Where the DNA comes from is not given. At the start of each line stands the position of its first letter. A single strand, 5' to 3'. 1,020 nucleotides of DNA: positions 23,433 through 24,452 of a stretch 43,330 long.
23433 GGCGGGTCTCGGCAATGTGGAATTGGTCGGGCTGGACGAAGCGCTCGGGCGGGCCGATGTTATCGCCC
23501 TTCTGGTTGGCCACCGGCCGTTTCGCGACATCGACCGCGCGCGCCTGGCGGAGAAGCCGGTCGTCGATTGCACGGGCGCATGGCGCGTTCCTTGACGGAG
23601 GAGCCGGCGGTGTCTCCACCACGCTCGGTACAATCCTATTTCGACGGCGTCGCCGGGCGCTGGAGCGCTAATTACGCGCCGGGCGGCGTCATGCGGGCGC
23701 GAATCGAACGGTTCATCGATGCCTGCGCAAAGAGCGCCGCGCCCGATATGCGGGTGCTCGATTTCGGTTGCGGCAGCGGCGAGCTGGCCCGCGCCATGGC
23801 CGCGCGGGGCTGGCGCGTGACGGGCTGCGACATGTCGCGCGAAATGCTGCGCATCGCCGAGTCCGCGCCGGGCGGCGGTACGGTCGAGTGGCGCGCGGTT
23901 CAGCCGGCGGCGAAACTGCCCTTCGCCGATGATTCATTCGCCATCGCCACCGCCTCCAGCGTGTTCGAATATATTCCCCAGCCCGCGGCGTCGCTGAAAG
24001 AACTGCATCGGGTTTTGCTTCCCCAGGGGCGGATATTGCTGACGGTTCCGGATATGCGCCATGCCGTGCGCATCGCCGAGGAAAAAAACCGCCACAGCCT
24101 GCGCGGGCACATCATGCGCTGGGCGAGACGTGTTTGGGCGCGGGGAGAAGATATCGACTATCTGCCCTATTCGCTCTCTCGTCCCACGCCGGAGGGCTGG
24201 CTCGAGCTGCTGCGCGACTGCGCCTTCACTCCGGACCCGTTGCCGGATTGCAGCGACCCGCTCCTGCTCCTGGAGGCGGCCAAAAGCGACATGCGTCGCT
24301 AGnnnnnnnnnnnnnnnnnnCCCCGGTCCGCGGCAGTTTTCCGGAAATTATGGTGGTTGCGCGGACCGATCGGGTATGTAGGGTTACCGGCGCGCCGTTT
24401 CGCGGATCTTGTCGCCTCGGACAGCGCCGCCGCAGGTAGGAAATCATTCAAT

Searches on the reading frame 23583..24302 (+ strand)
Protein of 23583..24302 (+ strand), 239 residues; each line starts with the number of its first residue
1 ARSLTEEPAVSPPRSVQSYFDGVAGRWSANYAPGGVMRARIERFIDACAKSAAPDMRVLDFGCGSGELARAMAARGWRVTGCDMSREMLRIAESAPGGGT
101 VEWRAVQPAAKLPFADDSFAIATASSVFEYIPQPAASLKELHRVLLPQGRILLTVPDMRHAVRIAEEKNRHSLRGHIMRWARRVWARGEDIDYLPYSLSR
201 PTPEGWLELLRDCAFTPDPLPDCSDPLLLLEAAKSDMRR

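Call 9: search_protein_families(library=pfam, proteins=[window:23583-24302:+], max_evalue=0.01)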
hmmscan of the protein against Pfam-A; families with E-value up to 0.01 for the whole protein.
window:23583-24302:+ (239 aa): 13 families
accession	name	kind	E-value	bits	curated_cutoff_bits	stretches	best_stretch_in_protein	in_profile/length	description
PF13489.12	Methyltransf_23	-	2.5e-21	76.5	27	1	37-172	5-135/164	Methyltransferase domain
PF08241.18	Methyltransf_11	-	3.1e-21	76.2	21.2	1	59-152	1-94/95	Methyltransferase domain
PF13649.12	Methyltransf_25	-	3.9e-19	69.6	27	1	58-149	1-97/97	Methyltransferase domain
PF08242.18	Methyltransf_12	-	2.5e-15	57.4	30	1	59-151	1-98/98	Methyltransferase domain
PF13847.12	Methyltransf_31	-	8.9e-15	55.1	27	1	54-170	3-127/145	Methyltransferase domain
PF01209.24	Ubie_methyltran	-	9.3e-11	42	20.1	1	44-153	38-151/233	ubiE/COQ5 methyltransferase family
PF01555.25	N6_N4_Mtase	-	8.6e-06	26.3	26.7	0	41-93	171-220/221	DNA methylase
PF05724.17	TPMT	-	0.00022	21.4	26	1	40-89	25-72/218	Thiopurine S-methyltransferase (TPMT)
PF07021.18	MetW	-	0.00023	21.3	21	1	54-159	13-113/193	Methionine biosynthesis protein MetW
PF02353.26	CMAS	-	0.0011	18.8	27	1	53-93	61-102/273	Mycolic acid cyclopropane synthetase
PF13679.12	Methyltransf_32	-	0.002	18.5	27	1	44-90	12-67/143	Methyltransferase domain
PF05175.20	MTS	-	0.0026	17.9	23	1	55-94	32-73/170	Methyltransferase small domain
PF05219.18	DREV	-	0.0026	17.4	26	1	50-155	87-188/265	DREV methyltransferase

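Call 42: search_protein_families(library=ncbifam, proteins=[window:23583-24302:+], max_evalue=0.001)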
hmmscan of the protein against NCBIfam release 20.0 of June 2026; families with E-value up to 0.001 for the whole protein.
window:23583-24302:+ (239 aa): 39 families (the best 25 are shown)
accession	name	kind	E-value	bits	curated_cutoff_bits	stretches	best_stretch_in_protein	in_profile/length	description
NF045667.1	MTase_DVU1556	equivalog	4.3e-20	72.1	155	1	33-159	5-123/213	DVU_1556 family methyltransferase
NF043040.1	corrin_prot_MT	hypoth_equivalog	5e-18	65.3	180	1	39-153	25-147/216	corrinoid protein-associated methyltransferase CpaM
NF001241.0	PRK00216.1-2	equivalog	2e-16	60.3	327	1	13-198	10-191/231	demethylmenaquinone methyltransferase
TIGR01934.1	MenG_MenH_UbiE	subfamily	5.9e-16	58.5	158.35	1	46-199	33-186/223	ubiquinone/menaquinone biosynthesis methyltransferase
NF001244.0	PRK00216.1-5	equivalog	1.6e-14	53.8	216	1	53-200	47-199/236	bifunctional demethylmenaquinone methyltransferase/2-methoxy-6-polyprenyl-1,4-benzoquinol methylase UbiE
TIGR01983.1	UbiG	equivalog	3.4e-13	49.4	102.95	1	52-154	47-152/228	bifunctional 2-polyprenyl-6-hydroxyphenol methylase/3-demethylubiquinol 3-O-methyltransferase UbiG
NF041537.1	ArsM_AhpD_UU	exception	1.9e-12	46.6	510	1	55-154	77-181/345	arsenite methyltransferase/AhpD domain selenoprotein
NF041536.1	ArsM_DUF2284_UU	exception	7e-12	44.4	575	1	57-154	79-181/459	arsenite methyltransferase/DUF2284 domain selenoprotein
TIGR02072.1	BioC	equivalog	8.5e-12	45.4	184.95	1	53-154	33-133/244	malonyl-ACP O-methyltransferase BioC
NF047649.1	MTase_UXPK_star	exception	4.2e-11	42.4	460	1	54-161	77-187/283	methyltransferase/UXPK-star double selenoprotein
NF008264.0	PRK11036.1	equivalog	1.6e-10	40.9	366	1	49-153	39-147/261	tRNA uridine 5-oxyacetic acid(34) methyltransferase CmoM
NF041820.1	daptide_MTase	equivalog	2.7e-10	40.2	175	1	55-93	38-75/243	daptide-type RiPP biosynthesis methyltransferase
NF001242.0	PRK00216.1-3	equivalog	1e-09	38.2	351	1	32-153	48-175/258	bifunctional demethylmenaquinone methyltransferase/2-methoxy-6-polyprenyl-1,4-benzoquinol methylase UbiE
NF007610.0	PRK10258.1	equivalog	2.8e-09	36.7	342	1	56-154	44-139/251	malonyl-ACP O-methyltransferase BioC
NF001240.0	PRK00216.1-1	equivalog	1.1e-08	34.4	378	1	35-153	46-168/251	bifunctional demethylmenaquinone methyltransferase/2-methoxy-6-polyprenyl-1,4-benzoquinol methylase UbiE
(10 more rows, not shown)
